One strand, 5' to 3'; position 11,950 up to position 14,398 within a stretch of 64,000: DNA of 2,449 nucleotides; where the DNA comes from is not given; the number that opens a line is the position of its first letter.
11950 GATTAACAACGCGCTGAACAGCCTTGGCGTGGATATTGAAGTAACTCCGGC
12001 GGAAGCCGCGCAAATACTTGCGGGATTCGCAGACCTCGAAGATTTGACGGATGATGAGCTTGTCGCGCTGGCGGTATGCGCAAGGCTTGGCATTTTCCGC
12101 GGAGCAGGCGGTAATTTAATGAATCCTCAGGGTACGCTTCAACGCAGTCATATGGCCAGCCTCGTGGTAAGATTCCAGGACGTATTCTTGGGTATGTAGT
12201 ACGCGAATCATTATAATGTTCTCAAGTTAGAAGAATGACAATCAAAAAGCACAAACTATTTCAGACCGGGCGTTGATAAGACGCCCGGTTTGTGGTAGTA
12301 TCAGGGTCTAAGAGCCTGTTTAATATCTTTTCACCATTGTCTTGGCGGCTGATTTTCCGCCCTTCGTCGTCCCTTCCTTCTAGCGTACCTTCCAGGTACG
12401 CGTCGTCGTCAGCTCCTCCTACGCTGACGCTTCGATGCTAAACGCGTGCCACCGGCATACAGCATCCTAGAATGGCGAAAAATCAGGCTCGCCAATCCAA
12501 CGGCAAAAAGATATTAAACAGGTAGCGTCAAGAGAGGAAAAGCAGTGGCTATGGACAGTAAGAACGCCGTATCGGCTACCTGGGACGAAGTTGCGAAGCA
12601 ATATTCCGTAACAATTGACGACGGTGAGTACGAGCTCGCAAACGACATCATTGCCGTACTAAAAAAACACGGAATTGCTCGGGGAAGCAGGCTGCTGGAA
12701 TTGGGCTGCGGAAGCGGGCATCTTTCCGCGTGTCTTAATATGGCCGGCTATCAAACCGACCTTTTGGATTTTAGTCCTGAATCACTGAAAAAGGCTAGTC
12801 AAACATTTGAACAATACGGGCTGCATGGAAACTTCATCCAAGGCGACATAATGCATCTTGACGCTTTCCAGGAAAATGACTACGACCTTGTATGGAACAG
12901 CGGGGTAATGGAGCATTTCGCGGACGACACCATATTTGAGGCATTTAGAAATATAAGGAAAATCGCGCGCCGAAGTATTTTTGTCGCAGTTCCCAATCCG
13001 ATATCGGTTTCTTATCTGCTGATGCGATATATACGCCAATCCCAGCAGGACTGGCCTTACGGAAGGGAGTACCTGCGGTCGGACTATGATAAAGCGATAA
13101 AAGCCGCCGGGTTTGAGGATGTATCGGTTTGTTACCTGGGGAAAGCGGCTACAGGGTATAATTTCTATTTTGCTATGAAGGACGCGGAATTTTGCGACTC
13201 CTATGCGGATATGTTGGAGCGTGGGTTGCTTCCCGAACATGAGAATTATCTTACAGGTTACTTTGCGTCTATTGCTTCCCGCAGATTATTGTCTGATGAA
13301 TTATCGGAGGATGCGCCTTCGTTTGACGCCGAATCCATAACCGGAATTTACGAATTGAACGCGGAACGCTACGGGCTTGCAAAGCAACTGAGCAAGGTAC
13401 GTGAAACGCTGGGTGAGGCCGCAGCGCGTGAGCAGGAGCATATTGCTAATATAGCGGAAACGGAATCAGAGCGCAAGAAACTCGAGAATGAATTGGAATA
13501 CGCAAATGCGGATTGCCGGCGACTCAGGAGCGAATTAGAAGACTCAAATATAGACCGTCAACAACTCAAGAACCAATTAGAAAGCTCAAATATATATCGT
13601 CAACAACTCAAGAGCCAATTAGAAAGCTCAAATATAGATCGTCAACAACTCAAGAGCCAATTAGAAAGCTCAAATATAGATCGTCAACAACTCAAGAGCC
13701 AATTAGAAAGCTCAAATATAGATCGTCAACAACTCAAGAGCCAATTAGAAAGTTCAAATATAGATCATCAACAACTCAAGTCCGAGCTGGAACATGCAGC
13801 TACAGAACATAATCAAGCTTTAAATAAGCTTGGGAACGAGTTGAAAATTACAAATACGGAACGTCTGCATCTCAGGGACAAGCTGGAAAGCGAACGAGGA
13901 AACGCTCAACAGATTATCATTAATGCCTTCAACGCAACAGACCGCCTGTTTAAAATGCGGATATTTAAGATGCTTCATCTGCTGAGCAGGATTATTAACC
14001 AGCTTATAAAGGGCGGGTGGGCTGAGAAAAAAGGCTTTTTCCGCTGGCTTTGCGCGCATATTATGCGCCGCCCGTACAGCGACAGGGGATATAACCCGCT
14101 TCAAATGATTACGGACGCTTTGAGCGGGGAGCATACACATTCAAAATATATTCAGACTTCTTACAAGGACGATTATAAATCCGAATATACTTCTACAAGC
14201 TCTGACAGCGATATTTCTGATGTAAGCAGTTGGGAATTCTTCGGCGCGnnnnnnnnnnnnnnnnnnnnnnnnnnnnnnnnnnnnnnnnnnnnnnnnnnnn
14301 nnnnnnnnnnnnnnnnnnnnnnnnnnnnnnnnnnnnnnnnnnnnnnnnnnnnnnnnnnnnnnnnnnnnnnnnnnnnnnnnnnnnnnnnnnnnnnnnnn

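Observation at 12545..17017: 1490-aa methyltransferase / repeat helix / GT2 / unknown / GT4 protein: possible molecular ruler for glycan chain length, with a slippage-prone 42-bp repeat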

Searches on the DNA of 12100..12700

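Call 33: search_rna_families(source=window, start=12100, end=12700, threshold=evalue, max_evalue=1)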
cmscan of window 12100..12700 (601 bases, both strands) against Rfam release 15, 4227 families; matches with E-value up to 1: 1.
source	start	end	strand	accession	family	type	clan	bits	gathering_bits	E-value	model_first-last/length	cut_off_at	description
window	12299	12389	-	RF00060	HgcE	Gene; snRNA; snoRNA; HACA-box;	-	17.5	50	0.28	1-130/130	no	HgcE RNA (Pab105)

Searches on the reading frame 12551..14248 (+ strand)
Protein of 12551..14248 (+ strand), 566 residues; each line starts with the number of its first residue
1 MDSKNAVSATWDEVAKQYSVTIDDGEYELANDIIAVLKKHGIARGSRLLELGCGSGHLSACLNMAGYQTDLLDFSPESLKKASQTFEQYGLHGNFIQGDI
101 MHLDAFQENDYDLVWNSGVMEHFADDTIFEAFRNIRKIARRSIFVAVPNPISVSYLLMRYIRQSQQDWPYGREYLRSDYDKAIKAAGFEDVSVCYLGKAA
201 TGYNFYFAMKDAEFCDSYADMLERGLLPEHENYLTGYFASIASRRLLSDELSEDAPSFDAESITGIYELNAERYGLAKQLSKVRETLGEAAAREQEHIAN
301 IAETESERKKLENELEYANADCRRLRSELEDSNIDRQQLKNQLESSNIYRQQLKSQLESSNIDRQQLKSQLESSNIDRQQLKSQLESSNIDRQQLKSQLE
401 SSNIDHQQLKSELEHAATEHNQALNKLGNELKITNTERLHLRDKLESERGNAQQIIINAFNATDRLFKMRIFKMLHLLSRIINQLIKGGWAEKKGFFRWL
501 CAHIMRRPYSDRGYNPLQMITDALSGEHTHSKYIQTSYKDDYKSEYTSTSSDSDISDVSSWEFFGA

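Call 48: predict_structure(alignment_id=A2)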
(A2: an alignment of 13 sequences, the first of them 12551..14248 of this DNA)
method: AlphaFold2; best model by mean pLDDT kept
length: 566 residues; sequences in the alignment: 13
mean_pLDDT: 73.5   pTM: 0.48
mean pLDDT of the five models: 73.5, 73.0, 72.0, 71.0, 65.7
residues with pLDDT >= 90: 113; 70-90: 258; 50-70: 126; < 50: 69
segments of 3 or more residues with pLDDT < 50: 1-3, 244-261, 502-517, 538-566
pLDDT, mean of each block of 10 residues (from residue 1): 62 85 88 88 90 92 95 93 97 93 87 83 79 89 85 72 67 71 85 75 57 66 65 84 45 36 61 74 79 85 89 94 92 80 94 94 87 84 82 82 77 76 75 74 73 71 62 54 55 61 41 44 56 52 34 29 33
secondary structure, 60 per line:
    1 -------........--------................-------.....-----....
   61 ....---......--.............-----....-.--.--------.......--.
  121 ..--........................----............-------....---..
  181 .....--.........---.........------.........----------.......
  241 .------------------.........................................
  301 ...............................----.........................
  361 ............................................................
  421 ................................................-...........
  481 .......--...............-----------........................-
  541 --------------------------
elements in order: H8-15 H24-39 E47-51 H57-64 E68-73 H76-88 E94-97 E111-117 H125-138 E139-148 H153-164 H172-175 H179-185 E188-196 H200-208 H215-223 E234-241 H260-331 H336-468 H470-487 H490-504 H516-539

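Call 54: fold_search(model_id=the predicted structure, library=pdb)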
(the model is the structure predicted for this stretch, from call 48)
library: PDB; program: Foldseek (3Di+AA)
matches with E <= 10: 1457; with E <= 0.001: 934
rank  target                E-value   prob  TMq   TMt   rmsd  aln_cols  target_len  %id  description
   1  3mgg_B                2.8e-11  1.00  0.28  0.57   7.9       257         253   19  Crystal Structure of Methyl Transferase from Methanosarcina mazei (released 2010-04-21)
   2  3bus_B                3.6e-11  1.00  0.28  0.60   5.3       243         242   19  Crystal Structure of RebM (released 2008-03-25)
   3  3mgg_A                4.7e-11  1.00  0.27  0.56   8.2       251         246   19  Crystal Structure of Methyl Transferase from Methanosarcina mazei (released 2010-04-21)
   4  6uv6_C                6.7e-11  1.00  0.27  0.52   5.7       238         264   20  AtmM with bound rebeccamycin analogue (released 2020-11-25)
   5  6uv6_A                1.6e-10  1.00  0.28  0.55   7.0       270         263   20  AtmM with bound rebeccamycin analogue (released 2020-11-25)
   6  6uvq_A                2.1e-10  1.00  0.28  0.55   5.9       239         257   20  Crystal structure of Apo AtmM (released 2020-11-25)
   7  2o57_D                2.8e-10  1.00  0.28  0.55   8.0       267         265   16  Crystal Structure of a putative sarcosine dimethylglycine methyltransferase from Galdieria sulphuraria (released 2006-12-19)
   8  5wp5_B                4.7e-10  1.00  0.28  0.33   7.3       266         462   15  Arabidopsis thaliana phosphoethanolamine N-methyltransferase 2 (AtPMT2) in complex with SAH (released 2017-11-15)
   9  4pne_A                6.7e-10  1.00  0.27  0.53   6.5       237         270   17  Crystal Structure of the [4+2]-Cyclase SpnF (released 2015-02-18)
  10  8zc8_B                6.7e-10  1.00  0.27  0.50  10.6       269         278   16  The structure of MitM and mitomycin A with SAH in mitomycin (released 2024-11-27)
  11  4qdk_B                7.4e-10  1.00  0.29  0.68   4.9       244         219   17  Crystal structure of magnesium protoporphyrin IX methyltransferase (ChlM) from Synechocystis PCC 6803 with bound SAH (released 2014-08-06)
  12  2o57_B                7.8e-10  1.00  0.27  0.49   6.7       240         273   16  Crystal Structure of a putative sarcosine dimethylglycine methyltransferase from Galdieria sulphuraria (released 2006-12-19)
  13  5m58_A                8.3e-10  1.00  0.28  0.62   5.7       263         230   14  Crystal structure of CouO, a C-methyltransferase from Streptomyces rishiriensis (released 2017-02-15)
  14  3uj7_A                1.2e-09  1.00  0.29  0.59   7.0       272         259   16  Phosphoethanolamine methyltransferase from Plasmodium falciparum in complex with SAM and PO4 (released 2011-11-30)
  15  5wp5_A                1.2e-09  1.00  0.29  0.34   6.8       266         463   16  Arabidopsis thaliana phosphoethanolamine N-methyltransferase 2 (AtPMT2) in complex with SAH (released 2017-11-15)
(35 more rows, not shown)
